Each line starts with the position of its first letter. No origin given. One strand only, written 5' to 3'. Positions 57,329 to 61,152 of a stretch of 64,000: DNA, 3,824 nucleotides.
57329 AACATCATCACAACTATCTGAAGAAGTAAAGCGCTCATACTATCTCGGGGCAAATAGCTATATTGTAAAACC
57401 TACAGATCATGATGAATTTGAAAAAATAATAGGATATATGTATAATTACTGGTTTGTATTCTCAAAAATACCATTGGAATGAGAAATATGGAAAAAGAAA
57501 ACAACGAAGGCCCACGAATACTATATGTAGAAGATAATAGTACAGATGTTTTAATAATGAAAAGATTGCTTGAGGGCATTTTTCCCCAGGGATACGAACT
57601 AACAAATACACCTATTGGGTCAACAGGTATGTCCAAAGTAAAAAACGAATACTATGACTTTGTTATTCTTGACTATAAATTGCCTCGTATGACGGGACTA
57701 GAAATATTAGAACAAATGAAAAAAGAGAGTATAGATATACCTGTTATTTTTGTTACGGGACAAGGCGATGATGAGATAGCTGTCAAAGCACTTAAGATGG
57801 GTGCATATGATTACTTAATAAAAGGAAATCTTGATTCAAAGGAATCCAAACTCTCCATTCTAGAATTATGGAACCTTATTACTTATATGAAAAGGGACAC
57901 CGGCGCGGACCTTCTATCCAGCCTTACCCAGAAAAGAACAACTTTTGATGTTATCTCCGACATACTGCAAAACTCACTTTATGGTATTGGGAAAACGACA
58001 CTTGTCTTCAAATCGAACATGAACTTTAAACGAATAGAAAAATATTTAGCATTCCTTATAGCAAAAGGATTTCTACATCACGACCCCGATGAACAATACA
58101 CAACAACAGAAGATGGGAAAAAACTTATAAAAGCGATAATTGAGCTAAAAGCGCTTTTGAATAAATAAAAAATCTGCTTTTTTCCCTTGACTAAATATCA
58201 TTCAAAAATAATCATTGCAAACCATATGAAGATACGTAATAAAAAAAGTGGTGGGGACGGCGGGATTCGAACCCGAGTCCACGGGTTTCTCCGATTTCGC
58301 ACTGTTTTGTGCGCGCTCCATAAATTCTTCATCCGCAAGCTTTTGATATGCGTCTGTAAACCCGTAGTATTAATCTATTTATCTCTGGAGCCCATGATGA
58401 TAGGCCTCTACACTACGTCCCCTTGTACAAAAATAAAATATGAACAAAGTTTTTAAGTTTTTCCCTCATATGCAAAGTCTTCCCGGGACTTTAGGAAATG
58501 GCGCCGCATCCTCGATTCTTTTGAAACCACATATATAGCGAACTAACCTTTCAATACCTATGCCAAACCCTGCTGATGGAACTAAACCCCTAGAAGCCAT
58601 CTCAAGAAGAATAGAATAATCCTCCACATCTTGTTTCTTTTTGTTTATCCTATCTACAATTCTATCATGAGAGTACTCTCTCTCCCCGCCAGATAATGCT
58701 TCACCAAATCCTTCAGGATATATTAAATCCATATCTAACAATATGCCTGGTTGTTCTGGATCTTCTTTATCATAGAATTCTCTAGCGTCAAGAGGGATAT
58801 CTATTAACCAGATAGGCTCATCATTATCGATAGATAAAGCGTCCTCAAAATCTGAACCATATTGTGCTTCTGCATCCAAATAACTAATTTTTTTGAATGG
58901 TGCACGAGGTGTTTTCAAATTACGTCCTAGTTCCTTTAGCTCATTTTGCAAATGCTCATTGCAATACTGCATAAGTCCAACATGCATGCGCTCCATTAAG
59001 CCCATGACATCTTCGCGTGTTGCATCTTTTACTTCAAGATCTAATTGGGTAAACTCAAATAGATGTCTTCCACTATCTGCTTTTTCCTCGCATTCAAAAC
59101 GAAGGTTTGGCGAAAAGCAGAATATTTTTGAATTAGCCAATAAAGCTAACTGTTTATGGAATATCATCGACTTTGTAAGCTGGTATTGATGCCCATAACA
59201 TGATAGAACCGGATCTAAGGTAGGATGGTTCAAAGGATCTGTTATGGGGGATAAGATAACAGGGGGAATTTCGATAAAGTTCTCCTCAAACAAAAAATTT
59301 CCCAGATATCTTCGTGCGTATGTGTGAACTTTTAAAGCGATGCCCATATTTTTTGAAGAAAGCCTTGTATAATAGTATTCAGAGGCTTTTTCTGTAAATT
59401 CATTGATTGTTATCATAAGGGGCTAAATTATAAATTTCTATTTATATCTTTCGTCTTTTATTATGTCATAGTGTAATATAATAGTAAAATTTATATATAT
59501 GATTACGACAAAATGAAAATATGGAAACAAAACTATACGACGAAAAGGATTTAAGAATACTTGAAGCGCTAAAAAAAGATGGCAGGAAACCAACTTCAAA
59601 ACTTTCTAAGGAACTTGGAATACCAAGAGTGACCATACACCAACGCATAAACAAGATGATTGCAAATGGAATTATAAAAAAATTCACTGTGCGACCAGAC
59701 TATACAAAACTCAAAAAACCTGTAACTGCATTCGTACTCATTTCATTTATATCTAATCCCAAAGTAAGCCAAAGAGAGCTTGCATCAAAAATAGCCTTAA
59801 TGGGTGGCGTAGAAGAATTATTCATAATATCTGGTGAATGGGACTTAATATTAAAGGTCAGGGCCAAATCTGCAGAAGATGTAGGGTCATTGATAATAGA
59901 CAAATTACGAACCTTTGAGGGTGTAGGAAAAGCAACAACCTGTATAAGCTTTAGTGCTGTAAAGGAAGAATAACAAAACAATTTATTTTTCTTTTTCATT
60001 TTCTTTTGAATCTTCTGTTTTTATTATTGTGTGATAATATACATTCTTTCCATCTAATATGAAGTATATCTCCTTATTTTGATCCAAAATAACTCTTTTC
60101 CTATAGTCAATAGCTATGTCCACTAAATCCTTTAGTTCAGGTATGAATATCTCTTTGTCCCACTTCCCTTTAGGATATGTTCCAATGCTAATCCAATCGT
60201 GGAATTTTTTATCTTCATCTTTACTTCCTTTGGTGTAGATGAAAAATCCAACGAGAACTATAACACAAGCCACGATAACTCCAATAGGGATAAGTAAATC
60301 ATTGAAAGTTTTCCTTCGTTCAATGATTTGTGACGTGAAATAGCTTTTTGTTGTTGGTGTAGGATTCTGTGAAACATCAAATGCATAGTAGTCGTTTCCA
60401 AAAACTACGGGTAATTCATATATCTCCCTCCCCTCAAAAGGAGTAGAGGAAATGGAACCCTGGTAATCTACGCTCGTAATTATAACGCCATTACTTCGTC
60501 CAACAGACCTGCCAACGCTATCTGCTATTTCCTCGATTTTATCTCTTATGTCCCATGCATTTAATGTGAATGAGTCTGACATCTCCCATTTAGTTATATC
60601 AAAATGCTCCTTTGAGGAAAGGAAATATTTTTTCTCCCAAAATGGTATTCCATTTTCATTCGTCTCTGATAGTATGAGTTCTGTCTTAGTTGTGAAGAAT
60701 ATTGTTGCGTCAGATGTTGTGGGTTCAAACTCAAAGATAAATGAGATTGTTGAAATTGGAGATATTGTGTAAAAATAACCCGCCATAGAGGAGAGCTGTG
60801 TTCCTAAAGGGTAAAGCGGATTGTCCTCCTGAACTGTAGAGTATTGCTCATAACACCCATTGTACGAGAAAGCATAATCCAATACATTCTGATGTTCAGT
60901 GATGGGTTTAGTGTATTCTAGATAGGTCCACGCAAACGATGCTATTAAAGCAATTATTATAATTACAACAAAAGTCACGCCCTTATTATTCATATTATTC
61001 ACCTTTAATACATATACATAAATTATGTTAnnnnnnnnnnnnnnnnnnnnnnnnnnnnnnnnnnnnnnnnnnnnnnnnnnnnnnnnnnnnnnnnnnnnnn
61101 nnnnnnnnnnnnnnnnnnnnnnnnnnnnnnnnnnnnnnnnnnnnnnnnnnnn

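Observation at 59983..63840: SipW-like signal peptidase clustered with two TasA/camelysin-class secreted proteins: candidate archaeal fibre or biofilm-matrix module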

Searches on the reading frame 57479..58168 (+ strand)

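Call 62: search_protein_families(library=ncbifam, proteins=[window:57479-58168:+], max_evalue=0.001)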
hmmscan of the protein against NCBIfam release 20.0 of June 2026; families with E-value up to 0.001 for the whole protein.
window:57479-58168:+ (229 aa): 88 families (the best 25 are shown)
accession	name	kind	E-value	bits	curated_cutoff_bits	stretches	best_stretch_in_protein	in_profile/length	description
NF041946.1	LuxO_transreg_Vib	equivalog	6.2e-17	61.5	800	1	38-116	20-98/463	quorum-sensing sigma-54 dependent transcriptional regulator LuxO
NF053610.1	Sso10a_fam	subfamily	1.6e-16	60.1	60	1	153-216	1-63/64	Sso10a family chromatin protein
NF008469.0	PRK11361.1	equivalog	5.9e-16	58.2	714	1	13-140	6-128/461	acetoacetate metabolism transcriptional regulator AtoC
NF045505.1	RR_RssB_Pseudo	equivalog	9.1e-16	57.9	700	1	23-117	14-108/394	two-component system response regulator RssB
TIGR01387.1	cztR_silR_copR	subfamily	4.2e-15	56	279.2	1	14-116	1-100/218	heavy metal response regulator transcription factor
NF045991.1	RespRegCtrARhodob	equivalog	7e-15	55.4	350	1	13-116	2-102/224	response regulator transcription factor CtrA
NF052313.1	T9SS_RR_PorX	equivalog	6.3e-14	51.6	300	1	14-115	3-101/513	T9SS response regulator signal transducer PorX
NF047793.1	ResRegPgtA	equivalog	8.2e-14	51.2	650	1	12-115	6-106/414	two-component system response regulator PgtA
NF007689.0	PRK10365.1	equivalog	1.4e-13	50.4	760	1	13-119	7-109/441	sigma-54-dependent response regulator transcription factor ZraR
NF012023.0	PRK15479.1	equivalog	4.1e-13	49.4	337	1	13-122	2-109/224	transcriptional regulator TctD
TIGR02154.1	PhoB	equivalog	5.7e-13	48.7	296.2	1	12-115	3-105/226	phosphate regulon transcriptional regulator PhoB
NF051850.1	RespRegRprY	equivalog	6.5e-13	48.6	370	1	12-116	5-106/234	response regulator transcription factor RprY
NF006900.1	PRK09390.1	equivalog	9.4e-13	48.1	255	1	55-116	45-106/203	response regulator FixJ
NF051870.1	NAssimRespRegNtrX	equivalog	9.9e-13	47.8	600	1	28-115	14-104/452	nitrogen assimilation response regulator NtrX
NF007928.2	PRK10643.1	equivalog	2.8e-12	46.8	330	1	13-116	2-102/216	two-component system response regulator PmrA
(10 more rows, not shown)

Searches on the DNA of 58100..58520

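Call 80: search_rna_families(source=window, start=58100, end=58520, threshold=evalue, max_evalue=1)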
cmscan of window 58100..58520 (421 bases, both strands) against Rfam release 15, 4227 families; matches with E-value up to 1: 1.
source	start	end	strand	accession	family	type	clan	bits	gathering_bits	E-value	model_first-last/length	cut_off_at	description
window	58249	58422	-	RF00023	tmRNA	Gene;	CL00001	23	47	1.6e-07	1-374/374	no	transfer-messenger RNA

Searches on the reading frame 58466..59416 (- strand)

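Call 62: search_protein_families(library=ncbifam, proteins=[window:58466-59416:-], max_evalue=0.001)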
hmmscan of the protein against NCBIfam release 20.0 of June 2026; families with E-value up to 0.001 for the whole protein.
window:58466-59416:- (316 aa): 14 families
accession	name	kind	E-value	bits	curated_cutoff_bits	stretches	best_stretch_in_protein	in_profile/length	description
NF005054.0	PRK06462.1-4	equivalog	6.6e-118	393.4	309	1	10-315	7-316/318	asparagine synthetase A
NF005052.0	PRK06462.1-1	equivalog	6.5e-79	265.5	368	1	9-312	30-348/353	asparagine synthetase A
NF003037.0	PRK03932.1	equivalog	4.9e-40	137.8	414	1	14-314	119-449/451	asparagine--tRNA ligase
TIGR00457.1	asnS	equivalog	1.5e-36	126.2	342.6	1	18-314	126-453/455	asparagine--tRNA ligase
NF003483.0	PRK05159.1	equivalog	6.3e-33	114.3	353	1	23-314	132-436/438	aspartate--tRNA(Asn) ligase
TIGR00458.1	aspS_nondisc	equivalog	9.9e-28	97.3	368.4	1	29-314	134-426/428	aspartate--tRNA(Asn) ligase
TIGR00459.1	aspS_bact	equivalog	6.5e-17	61.1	373.85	2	11-192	122-287/586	aspartate--tRNA ligase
NF001750.0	PRK00476.1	equivalog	1.2e-16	60.2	443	1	13-191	129-291/590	aspartate--tRNA ligase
NF005055.0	PRK06462.1-5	equivalog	1.8e-12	47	389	1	117-307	124-331/341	asparagine synthetase A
TIGR00499.1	lysS_bact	equivalog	2e-12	46.5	427.6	1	266-310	449-492/496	lysine--tRNA ligase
NF005053.0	PRK06462.1-3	equivalog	6.2e-10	39.1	322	1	202-297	162-254/274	asparagine synthetase A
NF001756.1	PRK00484.1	subfamily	1.2e-07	30.8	468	1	272-310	447-485/488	lysine--tRNA ligase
TIGR00462.1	genX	equivalog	3.8e-06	26.6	286.9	0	256-306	253-303/304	EF-P lysine aminoacylase EpmA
NF009101.0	PRK12445.1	subfamily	0.00031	19.4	1026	0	265-309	459-500/505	lysine--tRNA ligase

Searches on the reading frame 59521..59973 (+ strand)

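Call 62: search_protein_families(library=ncbifam, proteins=[window:59521-59973:+], max_evalue=0.001)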
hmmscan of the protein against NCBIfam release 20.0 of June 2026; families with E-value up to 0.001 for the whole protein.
window:59521-59973:+ (150 aa): 10 families
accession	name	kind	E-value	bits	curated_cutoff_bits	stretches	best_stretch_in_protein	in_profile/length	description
NF040947.1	trans_reg_LysM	equivalog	2.1e-27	95.6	180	1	7-142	2-131/136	HTH-type transcriptional regulator LysM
NF008384.0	PRK11179.1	equivalog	4.8e-18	65.4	227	1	3-144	4-143/153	transcriptional regulator AsnC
NF040820.1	trans_reg_LrpA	equivalog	1.5e-17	63.8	250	1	7-144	3-137/141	HTH-type transcriptional regulator LrpA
NF053758.1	ChrTpTrnRegChrS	equivalog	1.6e-14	54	250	1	6-141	12-144/158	chromate efflux transcriptional regulator ChrS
NF041395.1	TranRegLrpA1_Halo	equivalog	1.1e-12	48.2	250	1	11-142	8-136/142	HTH-type transcriptional regulator LrpA1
NF008370.0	PRK11169.1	equivalog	4.9e-12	45.8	233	1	3-149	9-155/164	leucine-responsive transcriptional regulator Lrp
NF041396.1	TranRegLrp_Halo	equivalog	3e-10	40.1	190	1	6-149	3-142/149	HTH-type transcriptional regulator Lrp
TIGR01884.1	cas_HTH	subfamily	1.9e-06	27.4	60.2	1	6-66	140-200/202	CRISPR-associated CARF protein Csa3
NF053606.1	Sta1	subfamily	7.9e-05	22.7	80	1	8-55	20-67/100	Sta1 family transcriptional regulator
TIGR04176.1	MarR_EPS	equivalog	0.00013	22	88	0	7-56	3-52/105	MarR family EPS-associated transcriptional regulator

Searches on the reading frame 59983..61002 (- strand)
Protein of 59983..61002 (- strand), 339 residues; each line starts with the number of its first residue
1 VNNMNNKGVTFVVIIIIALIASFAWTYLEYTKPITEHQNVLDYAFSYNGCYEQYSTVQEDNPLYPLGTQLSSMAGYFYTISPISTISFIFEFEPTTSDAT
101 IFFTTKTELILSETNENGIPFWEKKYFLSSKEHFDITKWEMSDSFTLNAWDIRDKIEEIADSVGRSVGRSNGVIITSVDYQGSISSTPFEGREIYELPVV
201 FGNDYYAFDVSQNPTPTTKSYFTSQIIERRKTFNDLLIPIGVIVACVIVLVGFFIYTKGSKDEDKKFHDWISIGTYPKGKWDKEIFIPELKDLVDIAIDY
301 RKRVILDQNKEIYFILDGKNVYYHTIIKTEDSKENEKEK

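Call 3: search_protein_families(library=pfam, proteins=[window:59983-61002:-], max_evalue=1)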
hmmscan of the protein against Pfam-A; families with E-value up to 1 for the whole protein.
window:59983-61002:- (339 aa): 3 families
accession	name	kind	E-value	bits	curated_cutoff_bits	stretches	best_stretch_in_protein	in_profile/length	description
PF17231.7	DUF5305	-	1.3e-30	106.9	29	1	122-323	1-216/217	Family of unknown function (DUF5305)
PF22364.1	VID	-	0.0021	18.3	27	1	296-313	44-61/64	VirG insertion domain (VID)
PF18789.6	DarA_C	-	0.1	13.6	27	0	24-38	45-59/70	Defence against restriction A C-terminal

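Call 4: search_protein_families(library=ncbifam, proteins=[window:59983-61002:-], max_evalue=1)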
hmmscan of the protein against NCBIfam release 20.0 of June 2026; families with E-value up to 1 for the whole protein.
window:59983-61002:- (339 aa): 4 families
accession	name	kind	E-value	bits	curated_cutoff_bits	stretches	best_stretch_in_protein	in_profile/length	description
NF047482.1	OM_LenAB_fam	equivalog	0.034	13.5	300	1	99-158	135-193/230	endostatin-like outer membrane protein, LenA/LenB family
NF004373.0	PRK05740.1-3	equivalog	0.056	13.2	154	1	231-258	62-89/150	preprotein translocase subunit SecE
NF045849.1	ICE_MMCAP2_0565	equivalog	0.061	13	40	1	236-265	16-48/80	Mbov_0395 family pilin-like conjugal transfer protein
NF041554.1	SA1362_fam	subfamily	0.23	11.6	42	1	232-267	26-61/70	SA1362 family protein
